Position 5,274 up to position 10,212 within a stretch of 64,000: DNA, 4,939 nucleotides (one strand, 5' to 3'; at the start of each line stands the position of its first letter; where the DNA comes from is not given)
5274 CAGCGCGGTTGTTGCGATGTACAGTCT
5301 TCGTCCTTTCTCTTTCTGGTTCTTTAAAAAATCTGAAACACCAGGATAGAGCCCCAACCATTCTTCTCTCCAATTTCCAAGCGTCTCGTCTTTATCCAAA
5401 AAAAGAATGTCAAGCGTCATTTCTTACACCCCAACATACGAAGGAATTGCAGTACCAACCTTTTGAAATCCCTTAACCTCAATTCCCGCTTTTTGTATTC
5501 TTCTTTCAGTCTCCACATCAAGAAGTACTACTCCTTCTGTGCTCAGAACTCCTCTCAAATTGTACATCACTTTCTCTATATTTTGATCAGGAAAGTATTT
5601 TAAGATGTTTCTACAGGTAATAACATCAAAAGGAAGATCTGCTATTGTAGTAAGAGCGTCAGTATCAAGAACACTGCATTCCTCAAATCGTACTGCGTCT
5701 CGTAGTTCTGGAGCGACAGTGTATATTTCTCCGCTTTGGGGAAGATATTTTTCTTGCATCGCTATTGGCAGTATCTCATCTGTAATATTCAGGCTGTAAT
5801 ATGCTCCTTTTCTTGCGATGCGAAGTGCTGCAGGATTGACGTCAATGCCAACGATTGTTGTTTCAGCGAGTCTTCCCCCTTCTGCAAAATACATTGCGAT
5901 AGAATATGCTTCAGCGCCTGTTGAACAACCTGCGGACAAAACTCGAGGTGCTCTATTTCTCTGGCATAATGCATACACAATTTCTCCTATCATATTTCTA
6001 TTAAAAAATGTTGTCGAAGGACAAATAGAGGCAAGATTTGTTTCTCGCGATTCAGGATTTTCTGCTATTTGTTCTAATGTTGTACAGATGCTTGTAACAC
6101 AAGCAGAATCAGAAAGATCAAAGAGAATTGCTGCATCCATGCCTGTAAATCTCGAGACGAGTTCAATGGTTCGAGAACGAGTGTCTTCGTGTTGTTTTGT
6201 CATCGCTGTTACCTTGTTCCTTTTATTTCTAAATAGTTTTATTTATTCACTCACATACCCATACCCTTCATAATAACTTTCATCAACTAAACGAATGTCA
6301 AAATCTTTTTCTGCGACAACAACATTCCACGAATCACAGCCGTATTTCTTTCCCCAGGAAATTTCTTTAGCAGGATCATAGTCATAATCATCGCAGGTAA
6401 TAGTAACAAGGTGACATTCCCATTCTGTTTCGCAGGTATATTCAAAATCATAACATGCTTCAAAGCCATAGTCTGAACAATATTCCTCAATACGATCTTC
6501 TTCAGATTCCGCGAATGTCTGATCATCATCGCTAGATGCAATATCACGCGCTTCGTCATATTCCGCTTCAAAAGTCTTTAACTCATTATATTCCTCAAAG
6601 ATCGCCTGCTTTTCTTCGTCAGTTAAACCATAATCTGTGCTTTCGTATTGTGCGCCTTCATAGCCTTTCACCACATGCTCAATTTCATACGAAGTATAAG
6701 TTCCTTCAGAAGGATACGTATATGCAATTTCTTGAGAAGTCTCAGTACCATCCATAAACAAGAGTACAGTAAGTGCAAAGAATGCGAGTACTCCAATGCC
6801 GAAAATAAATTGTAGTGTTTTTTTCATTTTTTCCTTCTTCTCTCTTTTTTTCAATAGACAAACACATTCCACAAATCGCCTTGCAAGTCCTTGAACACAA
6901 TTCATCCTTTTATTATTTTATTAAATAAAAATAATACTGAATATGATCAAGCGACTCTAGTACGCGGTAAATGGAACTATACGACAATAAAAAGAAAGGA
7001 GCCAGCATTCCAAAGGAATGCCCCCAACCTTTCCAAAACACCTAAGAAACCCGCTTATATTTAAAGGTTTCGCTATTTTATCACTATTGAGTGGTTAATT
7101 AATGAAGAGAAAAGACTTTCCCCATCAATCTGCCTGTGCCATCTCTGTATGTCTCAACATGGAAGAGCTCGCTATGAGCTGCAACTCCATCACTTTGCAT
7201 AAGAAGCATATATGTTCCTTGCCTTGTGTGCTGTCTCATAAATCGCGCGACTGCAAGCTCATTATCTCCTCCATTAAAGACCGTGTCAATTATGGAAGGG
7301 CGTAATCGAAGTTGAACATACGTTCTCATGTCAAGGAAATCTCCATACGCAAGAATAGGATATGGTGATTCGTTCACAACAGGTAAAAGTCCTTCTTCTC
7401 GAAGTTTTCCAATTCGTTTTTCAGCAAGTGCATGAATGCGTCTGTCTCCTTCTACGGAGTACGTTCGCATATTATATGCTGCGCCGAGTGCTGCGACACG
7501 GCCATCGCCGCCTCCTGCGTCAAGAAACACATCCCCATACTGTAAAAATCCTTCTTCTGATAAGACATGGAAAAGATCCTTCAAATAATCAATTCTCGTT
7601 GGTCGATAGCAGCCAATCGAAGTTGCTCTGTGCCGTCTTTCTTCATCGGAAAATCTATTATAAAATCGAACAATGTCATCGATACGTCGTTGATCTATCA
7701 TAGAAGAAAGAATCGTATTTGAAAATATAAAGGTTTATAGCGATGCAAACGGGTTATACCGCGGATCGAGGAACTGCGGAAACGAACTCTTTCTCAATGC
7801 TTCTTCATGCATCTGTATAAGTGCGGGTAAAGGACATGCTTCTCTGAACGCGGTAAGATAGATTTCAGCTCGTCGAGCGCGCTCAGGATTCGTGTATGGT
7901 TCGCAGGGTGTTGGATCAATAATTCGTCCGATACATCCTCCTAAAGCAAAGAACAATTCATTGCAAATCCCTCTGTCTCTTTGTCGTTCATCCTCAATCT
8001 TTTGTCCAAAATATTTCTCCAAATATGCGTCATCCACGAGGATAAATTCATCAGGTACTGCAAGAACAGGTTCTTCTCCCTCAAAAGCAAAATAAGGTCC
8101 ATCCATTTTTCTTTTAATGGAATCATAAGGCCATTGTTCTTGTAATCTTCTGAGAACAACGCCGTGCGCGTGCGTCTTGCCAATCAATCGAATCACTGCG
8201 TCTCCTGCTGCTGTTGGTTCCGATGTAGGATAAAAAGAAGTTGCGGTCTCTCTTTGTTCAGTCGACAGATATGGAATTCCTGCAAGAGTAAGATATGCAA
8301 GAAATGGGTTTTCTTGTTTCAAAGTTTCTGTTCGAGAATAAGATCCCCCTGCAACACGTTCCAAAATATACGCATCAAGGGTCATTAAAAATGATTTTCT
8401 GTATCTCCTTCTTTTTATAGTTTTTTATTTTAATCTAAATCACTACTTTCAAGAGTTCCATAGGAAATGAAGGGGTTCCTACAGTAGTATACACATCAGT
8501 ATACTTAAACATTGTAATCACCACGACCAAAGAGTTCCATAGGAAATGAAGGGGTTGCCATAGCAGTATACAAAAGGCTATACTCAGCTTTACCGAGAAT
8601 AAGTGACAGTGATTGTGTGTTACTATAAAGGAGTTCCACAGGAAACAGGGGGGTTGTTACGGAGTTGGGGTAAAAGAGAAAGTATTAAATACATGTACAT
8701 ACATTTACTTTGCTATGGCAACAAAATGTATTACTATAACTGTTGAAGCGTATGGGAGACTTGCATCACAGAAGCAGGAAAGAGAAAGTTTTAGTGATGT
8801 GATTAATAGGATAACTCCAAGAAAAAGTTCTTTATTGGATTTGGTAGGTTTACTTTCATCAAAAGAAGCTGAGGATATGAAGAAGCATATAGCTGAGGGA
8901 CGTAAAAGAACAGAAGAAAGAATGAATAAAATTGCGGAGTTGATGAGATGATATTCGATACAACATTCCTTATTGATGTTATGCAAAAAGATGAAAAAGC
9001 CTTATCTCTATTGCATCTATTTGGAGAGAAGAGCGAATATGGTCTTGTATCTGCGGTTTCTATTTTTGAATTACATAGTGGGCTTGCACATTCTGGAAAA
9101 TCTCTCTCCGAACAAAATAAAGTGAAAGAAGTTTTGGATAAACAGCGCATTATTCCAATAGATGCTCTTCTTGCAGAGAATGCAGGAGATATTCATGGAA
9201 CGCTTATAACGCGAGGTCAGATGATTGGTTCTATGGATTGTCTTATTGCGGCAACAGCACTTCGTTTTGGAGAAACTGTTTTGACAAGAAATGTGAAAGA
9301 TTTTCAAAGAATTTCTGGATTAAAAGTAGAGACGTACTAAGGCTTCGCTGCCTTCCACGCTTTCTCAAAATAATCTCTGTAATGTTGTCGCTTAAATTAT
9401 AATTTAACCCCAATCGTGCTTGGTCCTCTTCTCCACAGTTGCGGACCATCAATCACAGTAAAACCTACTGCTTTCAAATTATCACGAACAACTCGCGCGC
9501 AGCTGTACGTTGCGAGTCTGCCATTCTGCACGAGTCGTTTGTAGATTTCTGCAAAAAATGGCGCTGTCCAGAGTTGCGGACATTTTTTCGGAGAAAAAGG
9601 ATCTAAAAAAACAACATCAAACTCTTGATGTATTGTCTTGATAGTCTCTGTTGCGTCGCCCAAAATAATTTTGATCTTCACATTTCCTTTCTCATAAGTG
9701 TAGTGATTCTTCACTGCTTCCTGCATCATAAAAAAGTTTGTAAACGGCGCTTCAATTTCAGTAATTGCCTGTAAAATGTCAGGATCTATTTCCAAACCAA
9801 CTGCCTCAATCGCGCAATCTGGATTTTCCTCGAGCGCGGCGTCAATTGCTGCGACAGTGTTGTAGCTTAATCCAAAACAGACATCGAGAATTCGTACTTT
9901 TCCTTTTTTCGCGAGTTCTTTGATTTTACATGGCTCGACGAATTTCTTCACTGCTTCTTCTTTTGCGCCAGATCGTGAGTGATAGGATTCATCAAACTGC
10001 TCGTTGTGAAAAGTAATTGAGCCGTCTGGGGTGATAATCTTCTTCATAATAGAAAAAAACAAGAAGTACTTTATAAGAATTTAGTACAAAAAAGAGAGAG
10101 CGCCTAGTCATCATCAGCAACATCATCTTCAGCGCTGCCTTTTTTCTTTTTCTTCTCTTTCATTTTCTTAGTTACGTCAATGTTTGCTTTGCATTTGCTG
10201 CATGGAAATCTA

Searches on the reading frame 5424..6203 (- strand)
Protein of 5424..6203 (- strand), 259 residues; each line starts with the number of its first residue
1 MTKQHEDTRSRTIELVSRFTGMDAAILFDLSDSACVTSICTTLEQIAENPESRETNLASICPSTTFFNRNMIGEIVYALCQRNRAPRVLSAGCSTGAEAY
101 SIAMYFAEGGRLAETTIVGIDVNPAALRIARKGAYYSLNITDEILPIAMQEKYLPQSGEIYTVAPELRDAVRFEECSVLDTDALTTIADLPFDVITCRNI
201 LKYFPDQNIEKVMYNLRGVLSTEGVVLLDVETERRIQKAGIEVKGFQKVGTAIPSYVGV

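Call 91: search_protein_families(library=pfam, proteins=[window:5424-6203:-], max_evalue=0.001)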
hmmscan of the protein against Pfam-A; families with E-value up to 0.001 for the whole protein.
window:5424-6203:- (259 aa): 6 families
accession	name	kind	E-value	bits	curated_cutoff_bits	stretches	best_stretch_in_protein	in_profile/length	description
PF01739.24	CheR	-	8.7e-30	104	27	1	78-228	25-173/195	CheR methyltransferase, SAM binding domain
PF13847.12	Methyltransf_31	-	3.5e-09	36.9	27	0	86-133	5-47/145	Methyltransferase domain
PF08242.18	Methyltransf_12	-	6.6e-09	36.8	30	1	174-226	54-98/98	Methyltransferase domain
PF13649.12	Methyltransf_25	-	2e-08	35.3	27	0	171-224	48-97/97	Methyltransferase domain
PF13489.12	Methyltransf_23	-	1.7e-06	28.3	27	1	76-233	14-121/164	Methyltransferase domain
PF08241.18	Methyltransf_11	-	1.2e-05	26.3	21.2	0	176-227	44-94/95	Methyltransferase domain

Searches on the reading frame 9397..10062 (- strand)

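Call 91: search_protein_families(library=pfam, proteins=[window:9397-10062:-], max_evalue=0.001)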
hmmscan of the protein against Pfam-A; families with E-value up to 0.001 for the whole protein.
window:9397-10062:- (221 aa): 2 families
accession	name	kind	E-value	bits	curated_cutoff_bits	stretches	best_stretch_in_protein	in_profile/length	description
PF05430.17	Methyltransf_30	-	8e-31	107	22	1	105-218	8-121/124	S-adenosyl-L-methionine-dependent methyltransferase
PF01564.23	Spermine_synth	-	0.00017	21.6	22.9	1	125-184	69-129/186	Spermine/spermidine synthase domain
